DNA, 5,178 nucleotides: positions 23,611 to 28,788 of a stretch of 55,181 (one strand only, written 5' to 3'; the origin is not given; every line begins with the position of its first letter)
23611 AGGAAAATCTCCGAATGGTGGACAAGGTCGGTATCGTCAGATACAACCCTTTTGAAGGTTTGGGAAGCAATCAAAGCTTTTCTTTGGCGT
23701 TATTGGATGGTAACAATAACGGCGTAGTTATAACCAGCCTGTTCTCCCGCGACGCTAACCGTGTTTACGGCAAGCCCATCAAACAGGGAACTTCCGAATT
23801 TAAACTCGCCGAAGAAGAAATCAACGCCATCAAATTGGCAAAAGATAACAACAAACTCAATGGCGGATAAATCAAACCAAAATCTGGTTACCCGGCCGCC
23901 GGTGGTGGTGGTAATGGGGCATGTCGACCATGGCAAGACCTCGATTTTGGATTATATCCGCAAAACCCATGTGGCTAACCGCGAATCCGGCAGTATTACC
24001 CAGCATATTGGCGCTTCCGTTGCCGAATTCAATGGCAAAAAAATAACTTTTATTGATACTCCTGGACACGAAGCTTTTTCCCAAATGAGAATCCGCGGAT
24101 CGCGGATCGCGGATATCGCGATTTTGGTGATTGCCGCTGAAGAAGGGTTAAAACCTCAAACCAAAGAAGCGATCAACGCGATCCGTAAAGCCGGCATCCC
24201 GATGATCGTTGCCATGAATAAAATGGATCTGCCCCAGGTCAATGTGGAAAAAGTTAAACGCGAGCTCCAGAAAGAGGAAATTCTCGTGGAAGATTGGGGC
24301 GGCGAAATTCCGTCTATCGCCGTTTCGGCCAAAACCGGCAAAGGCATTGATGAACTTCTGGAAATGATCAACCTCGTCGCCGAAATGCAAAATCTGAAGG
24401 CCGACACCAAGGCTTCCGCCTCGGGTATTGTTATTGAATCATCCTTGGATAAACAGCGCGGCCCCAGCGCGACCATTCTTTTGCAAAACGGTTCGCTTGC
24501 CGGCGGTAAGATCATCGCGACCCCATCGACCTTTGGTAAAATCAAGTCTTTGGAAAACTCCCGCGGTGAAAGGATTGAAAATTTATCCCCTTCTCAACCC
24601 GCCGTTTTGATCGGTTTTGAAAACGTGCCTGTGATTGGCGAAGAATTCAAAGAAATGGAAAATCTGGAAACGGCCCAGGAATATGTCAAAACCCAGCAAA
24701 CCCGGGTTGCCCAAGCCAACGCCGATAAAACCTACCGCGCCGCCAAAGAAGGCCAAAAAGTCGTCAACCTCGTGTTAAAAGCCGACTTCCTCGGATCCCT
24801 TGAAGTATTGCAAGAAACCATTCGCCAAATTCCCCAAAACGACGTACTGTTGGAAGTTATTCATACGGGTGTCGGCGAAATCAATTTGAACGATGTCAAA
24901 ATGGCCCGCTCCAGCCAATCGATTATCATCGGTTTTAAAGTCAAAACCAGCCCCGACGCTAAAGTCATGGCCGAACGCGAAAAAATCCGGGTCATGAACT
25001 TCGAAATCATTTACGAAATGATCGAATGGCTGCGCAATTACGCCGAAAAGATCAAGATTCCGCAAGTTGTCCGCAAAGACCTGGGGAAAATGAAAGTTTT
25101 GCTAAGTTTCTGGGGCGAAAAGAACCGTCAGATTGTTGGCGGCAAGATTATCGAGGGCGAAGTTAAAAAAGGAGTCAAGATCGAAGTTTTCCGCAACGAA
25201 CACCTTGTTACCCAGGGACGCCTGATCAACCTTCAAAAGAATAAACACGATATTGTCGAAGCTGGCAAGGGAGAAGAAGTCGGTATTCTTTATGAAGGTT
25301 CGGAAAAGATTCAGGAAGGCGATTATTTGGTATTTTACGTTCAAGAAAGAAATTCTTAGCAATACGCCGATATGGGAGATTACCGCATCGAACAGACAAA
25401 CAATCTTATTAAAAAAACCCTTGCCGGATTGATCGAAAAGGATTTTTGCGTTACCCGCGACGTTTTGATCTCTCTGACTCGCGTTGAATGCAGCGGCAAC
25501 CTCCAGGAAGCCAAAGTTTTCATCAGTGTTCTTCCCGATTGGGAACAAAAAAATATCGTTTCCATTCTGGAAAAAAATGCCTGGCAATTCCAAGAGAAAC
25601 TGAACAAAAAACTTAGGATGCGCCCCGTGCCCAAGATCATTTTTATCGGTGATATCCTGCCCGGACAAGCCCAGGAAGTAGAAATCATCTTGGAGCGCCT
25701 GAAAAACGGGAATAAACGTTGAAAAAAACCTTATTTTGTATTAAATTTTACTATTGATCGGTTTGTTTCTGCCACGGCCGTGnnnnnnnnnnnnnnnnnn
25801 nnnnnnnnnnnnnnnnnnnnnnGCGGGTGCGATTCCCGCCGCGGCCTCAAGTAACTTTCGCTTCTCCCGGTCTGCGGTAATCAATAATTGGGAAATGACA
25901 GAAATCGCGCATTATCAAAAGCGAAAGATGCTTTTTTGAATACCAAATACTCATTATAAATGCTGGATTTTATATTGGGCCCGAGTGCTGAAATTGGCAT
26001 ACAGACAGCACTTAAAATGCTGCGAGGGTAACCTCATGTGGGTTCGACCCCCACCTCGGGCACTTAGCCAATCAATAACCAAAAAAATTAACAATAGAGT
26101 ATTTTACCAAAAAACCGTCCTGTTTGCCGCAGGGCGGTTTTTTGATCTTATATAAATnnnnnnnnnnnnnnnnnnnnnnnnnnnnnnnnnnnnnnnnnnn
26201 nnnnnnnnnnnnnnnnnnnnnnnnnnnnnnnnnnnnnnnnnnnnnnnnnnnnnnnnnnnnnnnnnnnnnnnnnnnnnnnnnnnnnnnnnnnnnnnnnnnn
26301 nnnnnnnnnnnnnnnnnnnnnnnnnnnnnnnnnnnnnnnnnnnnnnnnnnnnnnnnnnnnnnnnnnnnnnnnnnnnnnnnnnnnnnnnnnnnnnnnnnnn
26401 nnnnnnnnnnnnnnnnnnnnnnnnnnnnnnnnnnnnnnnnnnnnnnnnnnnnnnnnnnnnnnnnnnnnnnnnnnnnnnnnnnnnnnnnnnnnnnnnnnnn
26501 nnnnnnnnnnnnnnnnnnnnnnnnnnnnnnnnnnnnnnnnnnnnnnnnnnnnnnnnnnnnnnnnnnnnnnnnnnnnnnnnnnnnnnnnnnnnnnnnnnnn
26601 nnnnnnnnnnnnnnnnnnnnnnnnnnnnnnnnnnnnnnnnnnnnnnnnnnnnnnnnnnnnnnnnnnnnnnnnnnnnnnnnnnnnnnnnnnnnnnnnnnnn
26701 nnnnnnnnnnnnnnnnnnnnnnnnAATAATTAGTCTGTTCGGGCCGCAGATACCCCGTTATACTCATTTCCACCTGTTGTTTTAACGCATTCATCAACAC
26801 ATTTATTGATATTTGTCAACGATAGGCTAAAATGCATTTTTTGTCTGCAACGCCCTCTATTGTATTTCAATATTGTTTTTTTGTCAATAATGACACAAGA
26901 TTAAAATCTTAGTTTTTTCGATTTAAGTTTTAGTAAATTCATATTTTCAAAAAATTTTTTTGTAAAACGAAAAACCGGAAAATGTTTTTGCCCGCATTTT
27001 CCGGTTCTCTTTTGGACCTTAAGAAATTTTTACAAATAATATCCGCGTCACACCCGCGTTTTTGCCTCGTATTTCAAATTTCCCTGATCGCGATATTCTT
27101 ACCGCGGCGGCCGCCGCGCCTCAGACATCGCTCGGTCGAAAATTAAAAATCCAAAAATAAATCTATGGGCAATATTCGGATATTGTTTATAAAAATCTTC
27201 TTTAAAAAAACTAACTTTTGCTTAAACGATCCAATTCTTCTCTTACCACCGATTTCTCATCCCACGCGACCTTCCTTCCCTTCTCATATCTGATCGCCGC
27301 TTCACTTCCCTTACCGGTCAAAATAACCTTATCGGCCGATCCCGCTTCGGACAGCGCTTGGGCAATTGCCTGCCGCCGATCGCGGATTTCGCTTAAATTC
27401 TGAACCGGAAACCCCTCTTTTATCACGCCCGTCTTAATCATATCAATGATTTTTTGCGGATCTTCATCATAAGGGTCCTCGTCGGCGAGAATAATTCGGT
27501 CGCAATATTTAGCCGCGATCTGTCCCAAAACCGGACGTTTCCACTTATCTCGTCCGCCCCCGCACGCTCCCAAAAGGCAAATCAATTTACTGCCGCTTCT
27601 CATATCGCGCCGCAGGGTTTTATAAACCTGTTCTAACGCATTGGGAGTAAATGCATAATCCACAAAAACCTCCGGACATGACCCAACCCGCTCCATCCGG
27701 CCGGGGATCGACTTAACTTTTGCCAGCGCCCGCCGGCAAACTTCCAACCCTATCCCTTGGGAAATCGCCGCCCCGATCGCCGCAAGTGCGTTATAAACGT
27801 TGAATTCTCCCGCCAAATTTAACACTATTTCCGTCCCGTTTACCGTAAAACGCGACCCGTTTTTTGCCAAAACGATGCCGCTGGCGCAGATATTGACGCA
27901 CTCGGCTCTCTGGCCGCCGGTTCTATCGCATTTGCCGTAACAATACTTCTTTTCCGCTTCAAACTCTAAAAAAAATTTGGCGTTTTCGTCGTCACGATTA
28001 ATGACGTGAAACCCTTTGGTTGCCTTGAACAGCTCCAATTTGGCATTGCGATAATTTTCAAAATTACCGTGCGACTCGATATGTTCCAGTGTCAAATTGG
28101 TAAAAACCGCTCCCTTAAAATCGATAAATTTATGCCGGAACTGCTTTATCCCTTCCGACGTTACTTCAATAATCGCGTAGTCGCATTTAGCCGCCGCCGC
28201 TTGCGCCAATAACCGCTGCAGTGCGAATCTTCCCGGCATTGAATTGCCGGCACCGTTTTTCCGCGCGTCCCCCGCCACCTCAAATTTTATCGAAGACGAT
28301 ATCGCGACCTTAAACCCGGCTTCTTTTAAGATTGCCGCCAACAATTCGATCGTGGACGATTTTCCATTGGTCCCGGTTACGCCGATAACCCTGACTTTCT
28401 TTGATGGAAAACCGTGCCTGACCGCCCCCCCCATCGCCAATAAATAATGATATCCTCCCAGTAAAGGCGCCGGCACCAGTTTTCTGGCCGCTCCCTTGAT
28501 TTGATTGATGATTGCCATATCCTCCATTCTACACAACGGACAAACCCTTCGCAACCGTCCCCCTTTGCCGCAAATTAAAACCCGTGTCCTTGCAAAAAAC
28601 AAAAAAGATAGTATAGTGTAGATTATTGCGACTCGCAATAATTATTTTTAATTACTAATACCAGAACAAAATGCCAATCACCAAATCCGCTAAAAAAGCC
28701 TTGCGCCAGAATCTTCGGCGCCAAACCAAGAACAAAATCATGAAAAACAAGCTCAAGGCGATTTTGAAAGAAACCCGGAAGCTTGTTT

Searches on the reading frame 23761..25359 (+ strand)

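Call 9: search_protein_families(library=pfam, proteins=[window:23761-25359:+], max_evalue=0.001)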
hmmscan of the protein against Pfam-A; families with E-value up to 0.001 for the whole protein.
window:23761-25359:+ (532 aa): 13 families
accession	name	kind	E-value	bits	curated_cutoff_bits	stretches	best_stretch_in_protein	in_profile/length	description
PF00009.33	GTP_EFTU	-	1.9e-38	132.4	26.5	1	49-205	6-184/188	Elongation factor Tu GTP binding domain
PF11987.13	IF-2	-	1.1e-28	99.9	27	1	312-422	3-114/117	Translation-initiation factor 2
PF22042.2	EF-G_D2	-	6.7e-18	65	27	1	220-298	2-83/84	Elongation factor G domain 2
PF01926.29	MMR_HSR1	-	3.3e-11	43.7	21.9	1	49-154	2-113/113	50S ribosome-binding GTPase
PF00071.28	Ras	-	1.9e-08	34.5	21.6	1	49-203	2-156/162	Ras family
PF02421.24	FeoB_N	-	1e-05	25.6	27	1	49-202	3-155/156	Ferrous iron transport protein B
PF09439.16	SRPRB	-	1.2e-05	25.3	25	1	46-108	3-61/178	Signal recognition particle receptor beta subunit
PF03193.22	RsgA_GTPase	-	3.1e-05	24.3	30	0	118-203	24-104/174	RsgA GTPase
PF08477.19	Roc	-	3.4e-05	24.5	27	1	49-156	2-119/119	Ras of Complex, Roc, domain of DAPkinase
PF00350.29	Dynamin_N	-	0.00016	22.2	27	0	49-82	1-34/168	Dynamin family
PF00025.27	Arf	-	0.00054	19.9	22.3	0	48-203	16-170/174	ADP-ribosylation factor family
PF03144.31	GTP_EFTU_D2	-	0.00059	20.7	30.3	1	457-523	2-72/73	Elongation factor Tu domain 2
PF14578.12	GTP_EFTU_D4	-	0.00092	19.5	23.8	1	455-523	17-85/86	Elongation factor Tu domain 4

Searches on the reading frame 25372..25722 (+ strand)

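Call 81: search_protein_families(library=pfam, proteins=[window:25372-25722:+], max_evalue=0.001)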
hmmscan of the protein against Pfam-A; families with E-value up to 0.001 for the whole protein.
window:25372-25722:+ (116 aa): 1 family
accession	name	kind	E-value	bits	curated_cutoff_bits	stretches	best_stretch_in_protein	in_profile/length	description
PF02033.23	RBFA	-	7.3e-18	65.2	34.7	1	5-106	1-104/105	Ribosome-binding factor A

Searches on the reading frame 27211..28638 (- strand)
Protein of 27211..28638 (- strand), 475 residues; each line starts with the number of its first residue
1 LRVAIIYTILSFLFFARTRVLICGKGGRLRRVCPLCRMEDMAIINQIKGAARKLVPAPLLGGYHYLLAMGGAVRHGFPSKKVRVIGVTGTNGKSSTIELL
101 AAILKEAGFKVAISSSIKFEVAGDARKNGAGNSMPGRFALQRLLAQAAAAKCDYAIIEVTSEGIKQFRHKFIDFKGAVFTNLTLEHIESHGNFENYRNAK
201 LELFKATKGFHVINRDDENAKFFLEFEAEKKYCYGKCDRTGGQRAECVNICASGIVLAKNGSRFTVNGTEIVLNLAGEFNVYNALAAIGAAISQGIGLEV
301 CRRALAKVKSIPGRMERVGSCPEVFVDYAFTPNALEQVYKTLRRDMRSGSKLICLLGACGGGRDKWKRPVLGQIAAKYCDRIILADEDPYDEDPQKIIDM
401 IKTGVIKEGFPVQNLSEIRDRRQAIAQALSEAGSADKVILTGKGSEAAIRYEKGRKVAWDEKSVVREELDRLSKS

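Call 10: search_protein_families(library=pfam, proteins=[window:27211-28638:-], max_evalue=0.001)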
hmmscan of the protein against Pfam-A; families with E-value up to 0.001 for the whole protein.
window:27211-28638:- (475 aa): 2 families
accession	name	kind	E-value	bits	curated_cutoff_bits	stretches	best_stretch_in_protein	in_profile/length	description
PF08245.18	Mur_ligase_M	-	1.8e-40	139.5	24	1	87-291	1-200/200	Mur ligase middle domain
PF02875.26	Mur_ligase_C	-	1.3e-22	81.5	28.4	1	313-444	1-127/127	Mur ligase, glutamate ligase domain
